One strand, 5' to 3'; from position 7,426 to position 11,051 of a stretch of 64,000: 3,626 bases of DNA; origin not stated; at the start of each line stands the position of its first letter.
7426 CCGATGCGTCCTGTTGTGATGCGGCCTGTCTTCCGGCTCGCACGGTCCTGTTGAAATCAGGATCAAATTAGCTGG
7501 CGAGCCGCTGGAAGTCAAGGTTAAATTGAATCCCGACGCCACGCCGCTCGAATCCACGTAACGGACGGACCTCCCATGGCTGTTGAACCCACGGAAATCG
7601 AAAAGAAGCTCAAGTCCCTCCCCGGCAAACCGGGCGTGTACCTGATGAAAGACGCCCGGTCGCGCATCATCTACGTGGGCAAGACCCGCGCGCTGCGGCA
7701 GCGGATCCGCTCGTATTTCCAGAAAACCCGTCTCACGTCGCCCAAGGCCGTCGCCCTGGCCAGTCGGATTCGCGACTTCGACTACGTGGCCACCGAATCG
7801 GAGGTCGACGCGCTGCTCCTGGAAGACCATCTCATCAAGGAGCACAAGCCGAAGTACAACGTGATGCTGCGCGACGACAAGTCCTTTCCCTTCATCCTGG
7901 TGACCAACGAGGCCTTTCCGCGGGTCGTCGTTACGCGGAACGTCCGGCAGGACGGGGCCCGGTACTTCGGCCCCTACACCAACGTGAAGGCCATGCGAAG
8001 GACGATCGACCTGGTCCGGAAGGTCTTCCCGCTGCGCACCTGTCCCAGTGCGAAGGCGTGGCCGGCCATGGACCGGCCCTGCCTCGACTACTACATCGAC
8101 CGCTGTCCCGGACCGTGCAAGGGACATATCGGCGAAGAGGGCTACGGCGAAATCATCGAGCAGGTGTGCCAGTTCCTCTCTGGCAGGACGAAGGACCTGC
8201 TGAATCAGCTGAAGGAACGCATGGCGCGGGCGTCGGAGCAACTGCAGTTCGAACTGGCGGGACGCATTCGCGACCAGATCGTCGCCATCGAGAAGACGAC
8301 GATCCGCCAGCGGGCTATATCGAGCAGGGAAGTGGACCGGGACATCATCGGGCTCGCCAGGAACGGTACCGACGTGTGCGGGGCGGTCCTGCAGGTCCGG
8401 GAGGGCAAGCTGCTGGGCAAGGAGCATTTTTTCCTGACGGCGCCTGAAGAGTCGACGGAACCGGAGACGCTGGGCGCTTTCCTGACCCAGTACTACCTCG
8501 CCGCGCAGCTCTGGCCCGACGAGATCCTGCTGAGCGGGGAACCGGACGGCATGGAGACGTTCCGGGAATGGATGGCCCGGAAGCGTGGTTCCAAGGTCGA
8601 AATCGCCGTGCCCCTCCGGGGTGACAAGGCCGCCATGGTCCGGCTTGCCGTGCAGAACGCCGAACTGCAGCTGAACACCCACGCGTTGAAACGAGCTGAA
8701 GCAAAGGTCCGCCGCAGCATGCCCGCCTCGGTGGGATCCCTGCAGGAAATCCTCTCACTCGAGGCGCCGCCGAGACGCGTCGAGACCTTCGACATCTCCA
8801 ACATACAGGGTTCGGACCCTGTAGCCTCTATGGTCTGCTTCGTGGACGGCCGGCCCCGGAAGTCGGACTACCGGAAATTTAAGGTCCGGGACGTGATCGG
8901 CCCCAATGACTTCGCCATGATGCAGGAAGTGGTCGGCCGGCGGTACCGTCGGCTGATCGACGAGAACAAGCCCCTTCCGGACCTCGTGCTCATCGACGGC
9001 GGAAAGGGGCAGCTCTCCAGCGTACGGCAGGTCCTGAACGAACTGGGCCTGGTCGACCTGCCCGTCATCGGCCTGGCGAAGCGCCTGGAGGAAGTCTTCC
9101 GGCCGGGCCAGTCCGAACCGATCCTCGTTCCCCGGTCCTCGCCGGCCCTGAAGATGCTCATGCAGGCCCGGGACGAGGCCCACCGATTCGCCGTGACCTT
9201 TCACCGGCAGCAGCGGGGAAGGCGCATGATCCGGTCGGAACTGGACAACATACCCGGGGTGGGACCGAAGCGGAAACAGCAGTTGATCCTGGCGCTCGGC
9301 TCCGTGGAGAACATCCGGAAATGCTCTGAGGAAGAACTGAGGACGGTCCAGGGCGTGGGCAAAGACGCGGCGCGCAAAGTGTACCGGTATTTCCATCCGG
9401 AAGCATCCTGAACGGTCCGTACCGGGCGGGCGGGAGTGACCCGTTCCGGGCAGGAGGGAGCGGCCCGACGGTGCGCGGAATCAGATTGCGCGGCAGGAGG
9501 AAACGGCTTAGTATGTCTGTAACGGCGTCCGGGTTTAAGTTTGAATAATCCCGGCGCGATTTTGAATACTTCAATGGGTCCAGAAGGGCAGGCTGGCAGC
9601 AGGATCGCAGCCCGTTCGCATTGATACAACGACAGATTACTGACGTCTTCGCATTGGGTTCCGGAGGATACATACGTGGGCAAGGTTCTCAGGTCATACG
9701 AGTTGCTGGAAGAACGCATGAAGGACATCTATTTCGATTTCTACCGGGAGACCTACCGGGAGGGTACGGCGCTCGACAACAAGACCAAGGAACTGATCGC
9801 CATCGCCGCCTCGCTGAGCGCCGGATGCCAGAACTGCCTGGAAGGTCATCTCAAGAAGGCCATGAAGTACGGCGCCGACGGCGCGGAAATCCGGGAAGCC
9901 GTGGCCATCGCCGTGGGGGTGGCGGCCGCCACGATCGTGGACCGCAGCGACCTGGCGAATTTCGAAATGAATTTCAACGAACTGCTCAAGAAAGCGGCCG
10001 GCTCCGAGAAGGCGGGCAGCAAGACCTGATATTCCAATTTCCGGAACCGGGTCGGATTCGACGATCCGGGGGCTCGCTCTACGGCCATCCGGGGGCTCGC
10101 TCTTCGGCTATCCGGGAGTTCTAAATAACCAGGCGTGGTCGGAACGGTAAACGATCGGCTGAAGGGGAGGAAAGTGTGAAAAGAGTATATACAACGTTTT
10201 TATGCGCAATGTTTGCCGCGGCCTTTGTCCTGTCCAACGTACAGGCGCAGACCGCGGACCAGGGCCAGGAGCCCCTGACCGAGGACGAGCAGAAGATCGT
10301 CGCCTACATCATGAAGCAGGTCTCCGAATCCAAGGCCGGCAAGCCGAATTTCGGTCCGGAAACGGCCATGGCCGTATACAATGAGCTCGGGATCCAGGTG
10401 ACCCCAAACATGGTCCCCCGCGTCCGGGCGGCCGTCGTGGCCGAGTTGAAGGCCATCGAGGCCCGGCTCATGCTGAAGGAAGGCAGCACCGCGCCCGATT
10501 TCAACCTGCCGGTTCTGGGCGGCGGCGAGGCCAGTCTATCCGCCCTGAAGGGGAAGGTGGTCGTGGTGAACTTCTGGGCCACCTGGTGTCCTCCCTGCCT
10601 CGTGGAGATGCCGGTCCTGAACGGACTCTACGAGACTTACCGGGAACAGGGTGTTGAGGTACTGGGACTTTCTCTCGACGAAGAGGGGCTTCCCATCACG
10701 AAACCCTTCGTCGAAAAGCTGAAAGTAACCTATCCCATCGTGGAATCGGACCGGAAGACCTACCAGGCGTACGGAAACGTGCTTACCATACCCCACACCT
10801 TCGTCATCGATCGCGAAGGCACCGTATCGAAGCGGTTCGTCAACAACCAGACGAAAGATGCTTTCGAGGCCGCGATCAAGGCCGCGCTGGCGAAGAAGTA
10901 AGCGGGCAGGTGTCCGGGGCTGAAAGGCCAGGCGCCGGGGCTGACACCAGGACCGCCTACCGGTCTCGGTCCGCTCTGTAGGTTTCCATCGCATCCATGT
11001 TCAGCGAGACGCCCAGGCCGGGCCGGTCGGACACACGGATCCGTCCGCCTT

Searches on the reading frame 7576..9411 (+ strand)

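Call 6: search_protein_families(library=pfam, proteins=[window:7576-9411:+], max_evalue=0.001)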
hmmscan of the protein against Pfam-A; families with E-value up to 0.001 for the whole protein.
window:7576-9411:+ (611 aa): 7 families
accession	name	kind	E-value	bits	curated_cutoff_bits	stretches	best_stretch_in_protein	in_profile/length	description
PF08459.17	UvrC_RNaseH_dom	-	7.3e-57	192.1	22.3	1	390-540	1-159/159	UvrC RNAse H endonuclease domain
PF22920.2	UvrC_RNaseH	-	8.2e-36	122.9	24.3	1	254-369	1-116/116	UvrC Ribonuclease H-like domain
PF01541.30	GIY-YIG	-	7.6e-10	39.4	22.6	1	19-95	2-78/78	GIY-YIG catalytic domain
PF14520.12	HHH_5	-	4.8e-09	37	27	1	555-603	3-52/57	Helix-hairpin-helix domain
PF02151.25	UVR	-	7.9e-09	35.4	21.5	1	206-240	1-35/36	UvrB/uvrC motif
PF12826.13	HHH_2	-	2e-08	34.7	27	1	559-609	8-58/64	Helix-hairpin-helix motif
PF00633.29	HHH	-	2.1e-07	30.9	24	0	576-605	1-30/30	Helix-hairpin-helix motif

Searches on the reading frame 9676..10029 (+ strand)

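Call 6: search_protein_families(library=pfam, proteins=[window:9676-10029:+], max_evalue=0.001)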
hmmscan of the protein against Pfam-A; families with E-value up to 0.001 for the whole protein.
window:9676-10029:+ (117 aa): 1 family
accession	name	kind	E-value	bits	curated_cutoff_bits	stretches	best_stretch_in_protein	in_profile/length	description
PF02627.25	CMD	-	9.1e-16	58.1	23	1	19-84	7-71/84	Carboxymuconolactone decarboxylase family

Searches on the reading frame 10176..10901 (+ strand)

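Call 6: search_protein_families(library=pfam, proteins=[window:10176-10901:+], max_evalue=0.001)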
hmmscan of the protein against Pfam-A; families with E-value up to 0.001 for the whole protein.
window:10176-10901:+ (241 aa): 4 families
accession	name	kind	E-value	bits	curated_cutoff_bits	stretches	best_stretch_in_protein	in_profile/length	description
PF00578.27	AhpC-TSA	-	5.6e-28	97.8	26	1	103-219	2-123/124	AhpC/TSA family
PF08534.16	Redoxin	-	3.3e-26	92.3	26.6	1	101-228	1-139/148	Redoxin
PF13905.12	Thioredoxin_8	-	2.4e-12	47.5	27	1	126-217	1-94/94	Thioredoxin-like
PF00085.26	Thioredoxin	-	6.6e-08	32.9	23.5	1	126-169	18-60/103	Thioredoxin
